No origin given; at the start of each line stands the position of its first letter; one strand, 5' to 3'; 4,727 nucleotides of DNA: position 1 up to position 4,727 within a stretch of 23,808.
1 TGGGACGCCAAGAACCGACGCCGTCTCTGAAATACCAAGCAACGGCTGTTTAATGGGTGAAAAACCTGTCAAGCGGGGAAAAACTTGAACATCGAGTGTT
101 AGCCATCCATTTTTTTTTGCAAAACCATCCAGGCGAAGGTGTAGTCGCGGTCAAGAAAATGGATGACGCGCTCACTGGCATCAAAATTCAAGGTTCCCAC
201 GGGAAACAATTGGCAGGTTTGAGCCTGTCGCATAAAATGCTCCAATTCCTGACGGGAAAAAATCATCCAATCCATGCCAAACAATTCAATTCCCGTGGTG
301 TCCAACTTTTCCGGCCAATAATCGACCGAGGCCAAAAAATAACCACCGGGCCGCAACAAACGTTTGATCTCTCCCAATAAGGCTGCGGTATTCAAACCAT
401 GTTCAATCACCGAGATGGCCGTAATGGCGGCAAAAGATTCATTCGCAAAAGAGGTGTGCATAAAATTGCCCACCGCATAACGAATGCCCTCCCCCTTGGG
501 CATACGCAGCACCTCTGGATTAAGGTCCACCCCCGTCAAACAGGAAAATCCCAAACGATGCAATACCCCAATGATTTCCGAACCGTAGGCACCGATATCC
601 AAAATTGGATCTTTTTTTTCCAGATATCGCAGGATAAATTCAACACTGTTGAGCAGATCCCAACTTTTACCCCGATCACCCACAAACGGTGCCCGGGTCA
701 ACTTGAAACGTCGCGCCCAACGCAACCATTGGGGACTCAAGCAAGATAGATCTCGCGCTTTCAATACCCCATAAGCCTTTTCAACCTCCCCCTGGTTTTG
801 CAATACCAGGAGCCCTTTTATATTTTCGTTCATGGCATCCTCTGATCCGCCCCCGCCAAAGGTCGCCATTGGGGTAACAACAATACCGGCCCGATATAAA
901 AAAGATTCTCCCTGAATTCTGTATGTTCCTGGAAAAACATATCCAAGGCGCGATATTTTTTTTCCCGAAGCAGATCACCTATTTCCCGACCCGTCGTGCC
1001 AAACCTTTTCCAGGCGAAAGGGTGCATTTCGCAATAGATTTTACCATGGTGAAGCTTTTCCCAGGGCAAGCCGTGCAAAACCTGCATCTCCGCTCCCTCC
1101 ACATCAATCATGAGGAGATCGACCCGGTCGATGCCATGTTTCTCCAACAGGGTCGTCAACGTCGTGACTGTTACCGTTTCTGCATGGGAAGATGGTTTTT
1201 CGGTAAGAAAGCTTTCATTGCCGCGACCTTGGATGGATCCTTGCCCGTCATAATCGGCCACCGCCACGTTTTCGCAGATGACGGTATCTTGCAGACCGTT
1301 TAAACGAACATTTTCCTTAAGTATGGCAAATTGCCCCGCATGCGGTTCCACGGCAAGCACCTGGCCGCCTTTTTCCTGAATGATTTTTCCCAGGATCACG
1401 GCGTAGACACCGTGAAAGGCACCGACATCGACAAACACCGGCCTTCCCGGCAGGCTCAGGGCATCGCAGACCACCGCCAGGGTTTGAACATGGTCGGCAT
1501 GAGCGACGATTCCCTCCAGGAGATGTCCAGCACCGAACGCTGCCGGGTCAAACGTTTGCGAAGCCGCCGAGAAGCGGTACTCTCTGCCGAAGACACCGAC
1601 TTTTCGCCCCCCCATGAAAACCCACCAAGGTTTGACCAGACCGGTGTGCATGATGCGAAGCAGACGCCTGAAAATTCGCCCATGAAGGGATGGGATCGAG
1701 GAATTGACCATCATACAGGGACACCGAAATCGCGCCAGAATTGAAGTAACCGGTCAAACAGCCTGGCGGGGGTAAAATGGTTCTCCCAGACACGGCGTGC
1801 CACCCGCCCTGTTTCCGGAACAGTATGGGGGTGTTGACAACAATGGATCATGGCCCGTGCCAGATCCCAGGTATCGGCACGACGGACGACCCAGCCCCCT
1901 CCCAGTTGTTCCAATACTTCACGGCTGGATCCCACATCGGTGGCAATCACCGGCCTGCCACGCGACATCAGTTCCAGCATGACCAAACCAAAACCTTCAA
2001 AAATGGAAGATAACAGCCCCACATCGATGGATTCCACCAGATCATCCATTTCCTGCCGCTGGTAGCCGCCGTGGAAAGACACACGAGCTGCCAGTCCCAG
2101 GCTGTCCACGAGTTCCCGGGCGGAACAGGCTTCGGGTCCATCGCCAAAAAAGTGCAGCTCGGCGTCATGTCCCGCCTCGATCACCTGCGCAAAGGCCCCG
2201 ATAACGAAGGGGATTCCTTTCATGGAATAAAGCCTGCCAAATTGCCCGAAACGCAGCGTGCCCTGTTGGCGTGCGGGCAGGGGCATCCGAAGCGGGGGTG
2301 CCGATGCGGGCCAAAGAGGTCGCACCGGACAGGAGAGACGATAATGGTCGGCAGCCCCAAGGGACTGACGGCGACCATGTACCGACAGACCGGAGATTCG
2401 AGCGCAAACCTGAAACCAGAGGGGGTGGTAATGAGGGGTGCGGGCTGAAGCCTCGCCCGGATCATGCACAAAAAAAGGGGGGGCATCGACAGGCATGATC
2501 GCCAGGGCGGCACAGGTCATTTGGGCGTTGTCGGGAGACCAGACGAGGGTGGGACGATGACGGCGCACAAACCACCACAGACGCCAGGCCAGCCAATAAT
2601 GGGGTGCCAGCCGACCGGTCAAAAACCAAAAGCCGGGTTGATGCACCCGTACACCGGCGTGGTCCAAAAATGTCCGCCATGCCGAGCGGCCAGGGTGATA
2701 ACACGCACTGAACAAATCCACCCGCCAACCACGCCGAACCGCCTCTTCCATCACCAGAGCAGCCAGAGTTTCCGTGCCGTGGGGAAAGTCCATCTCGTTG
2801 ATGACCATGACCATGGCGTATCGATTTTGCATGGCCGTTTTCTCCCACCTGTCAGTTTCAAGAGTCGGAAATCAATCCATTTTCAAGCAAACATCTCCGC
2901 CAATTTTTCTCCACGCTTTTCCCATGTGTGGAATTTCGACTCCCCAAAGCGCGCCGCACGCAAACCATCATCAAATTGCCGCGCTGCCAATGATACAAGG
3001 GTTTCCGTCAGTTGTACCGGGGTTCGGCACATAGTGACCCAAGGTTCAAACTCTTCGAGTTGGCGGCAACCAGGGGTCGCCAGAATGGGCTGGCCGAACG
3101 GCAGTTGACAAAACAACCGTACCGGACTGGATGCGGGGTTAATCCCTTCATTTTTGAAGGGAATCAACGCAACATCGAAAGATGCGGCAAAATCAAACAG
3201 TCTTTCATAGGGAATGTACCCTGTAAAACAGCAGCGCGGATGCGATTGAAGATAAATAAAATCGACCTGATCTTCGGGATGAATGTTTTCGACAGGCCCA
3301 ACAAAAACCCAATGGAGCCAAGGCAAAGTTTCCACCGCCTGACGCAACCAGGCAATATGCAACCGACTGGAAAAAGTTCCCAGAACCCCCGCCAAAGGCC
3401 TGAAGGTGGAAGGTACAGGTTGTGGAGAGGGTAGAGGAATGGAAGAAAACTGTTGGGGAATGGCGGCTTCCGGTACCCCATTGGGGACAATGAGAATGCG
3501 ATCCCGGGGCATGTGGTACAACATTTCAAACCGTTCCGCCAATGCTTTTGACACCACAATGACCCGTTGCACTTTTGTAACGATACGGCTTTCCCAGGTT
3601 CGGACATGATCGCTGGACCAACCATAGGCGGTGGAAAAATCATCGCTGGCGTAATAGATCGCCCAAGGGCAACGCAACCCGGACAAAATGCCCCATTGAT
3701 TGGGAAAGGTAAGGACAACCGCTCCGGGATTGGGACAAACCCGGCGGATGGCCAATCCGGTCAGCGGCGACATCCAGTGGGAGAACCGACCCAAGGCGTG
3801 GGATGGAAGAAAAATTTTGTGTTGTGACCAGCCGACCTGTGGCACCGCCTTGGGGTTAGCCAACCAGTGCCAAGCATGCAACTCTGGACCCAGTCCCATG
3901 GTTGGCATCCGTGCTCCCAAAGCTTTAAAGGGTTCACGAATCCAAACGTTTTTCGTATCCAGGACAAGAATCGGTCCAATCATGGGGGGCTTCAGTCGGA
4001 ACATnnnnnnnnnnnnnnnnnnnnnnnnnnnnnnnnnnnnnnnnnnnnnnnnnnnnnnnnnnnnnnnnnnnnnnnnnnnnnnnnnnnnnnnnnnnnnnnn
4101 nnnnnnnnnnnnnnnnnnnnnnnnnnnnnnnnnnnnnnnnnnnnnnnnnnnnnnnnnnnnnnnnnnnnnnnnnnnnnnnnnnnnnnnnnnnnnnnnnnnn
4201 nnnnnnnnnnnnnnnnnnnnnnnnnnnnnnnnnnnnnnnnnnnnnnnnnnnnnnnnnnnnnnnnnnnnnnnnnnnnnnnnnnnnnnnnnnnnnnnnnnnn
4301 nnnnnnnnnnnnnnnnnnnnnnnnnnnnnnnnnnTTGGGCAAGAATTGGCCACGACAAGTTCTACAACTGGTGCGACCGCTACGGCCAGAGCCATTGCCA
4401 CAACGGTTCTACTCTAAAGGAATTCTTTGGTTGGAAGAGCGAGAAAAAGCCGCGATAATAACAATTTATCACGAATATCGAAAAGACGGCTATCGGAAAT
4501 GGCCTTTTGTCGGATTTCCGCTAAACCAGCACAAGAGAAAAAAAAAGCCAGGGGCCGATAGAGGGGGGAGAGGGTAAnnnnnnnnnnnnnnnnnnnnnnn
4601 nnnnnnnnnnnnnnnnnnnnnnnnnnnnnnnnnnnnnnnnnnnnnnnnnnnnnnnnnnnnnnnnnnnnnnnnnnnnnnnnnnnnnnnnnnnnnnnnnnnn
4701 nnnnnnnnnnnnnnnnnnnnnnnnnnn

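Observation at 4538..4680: Structured GC-rich non-coding segment downstream of mfd: two related palindromic elements ending in a strong intrinsic terminator (candidate sRNA or REP-like repeat)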

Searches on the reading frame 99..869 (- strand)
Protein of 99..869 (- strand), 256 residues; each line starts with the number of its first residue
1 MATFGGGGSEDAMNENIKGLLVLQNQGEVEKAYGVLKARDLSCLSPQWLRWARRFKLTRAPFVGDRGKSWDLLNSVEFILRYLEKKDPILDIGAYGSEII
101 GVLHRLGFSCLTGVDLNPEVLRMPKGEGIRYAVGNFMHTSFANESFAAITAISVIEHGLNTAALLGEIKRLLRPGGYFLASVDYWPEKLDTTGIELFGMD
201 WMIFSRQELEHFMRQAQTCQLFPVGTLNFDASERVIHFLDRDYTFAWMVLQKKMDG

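Call 42: search_protein_families(library=pfam, proteins=[window:99-869:-], max_evalue=0.00001)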
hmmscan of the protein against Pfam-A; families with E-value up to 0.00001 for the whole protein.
window:99-869:- (256 aa): 5 families
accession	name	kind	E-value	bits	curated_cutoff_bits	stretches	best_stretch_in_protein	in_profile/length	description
PF08241.18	Methyltransf_11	-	3.7e-13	50.3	21.2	1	90-179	1-94/95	Methyltransferase domain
PF13489.12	Methyltransf_23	-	1.8e-11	44.5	27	1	76-216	13-157/164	Methyltransferase domain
PF13649.12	Methyltransf_25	-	4.6e-09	37.3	27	1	89-176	1-97/97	Methyltransferase domain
PF08242.18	Methyltransf_12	-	3.5e-06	28.1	30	1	90-178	1-98/98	Methyltransferase domain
PF13847.12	Methyltransf_31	-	7e-06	26.2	27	0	84-181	2-110/145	Methyltransferase domain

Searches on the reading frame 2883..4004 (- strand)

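Call 42: search_protein_families(library=pfam, proteins=[window:2883-4004:-], max_evalue=0.00001)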
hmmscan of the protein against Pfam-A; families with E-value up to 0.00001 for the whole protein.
window:2883-4004:- (373 aa): 2 families
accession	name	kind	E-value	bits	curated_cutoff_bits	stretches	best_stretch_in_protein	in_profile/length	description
PF13439.12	Glyco_transf_4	-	9.5e-08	32.7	28.5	1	126-178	114-167/170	Glycosyltransferase Family 4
PF13579.12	Glyco_trans_4_4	-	6.6e-07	30.2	29.7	1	108-176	90-158/158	Glycosyl transferase 4-like domain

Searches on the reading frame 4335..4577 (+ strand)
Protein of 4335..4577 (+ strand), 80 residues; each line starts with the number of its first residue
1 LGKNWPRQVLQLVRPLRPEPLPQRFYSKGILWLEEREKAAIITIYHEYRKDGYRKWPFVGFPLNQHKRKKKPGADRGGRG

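Call 43: search_protein_families(library=pfam, proteins=[window:4335-4577:+], max_evalue=0.001)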
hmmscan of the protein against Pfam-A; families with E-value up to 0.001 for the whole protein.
window:4335-4577:+ (80 aa): 0 families
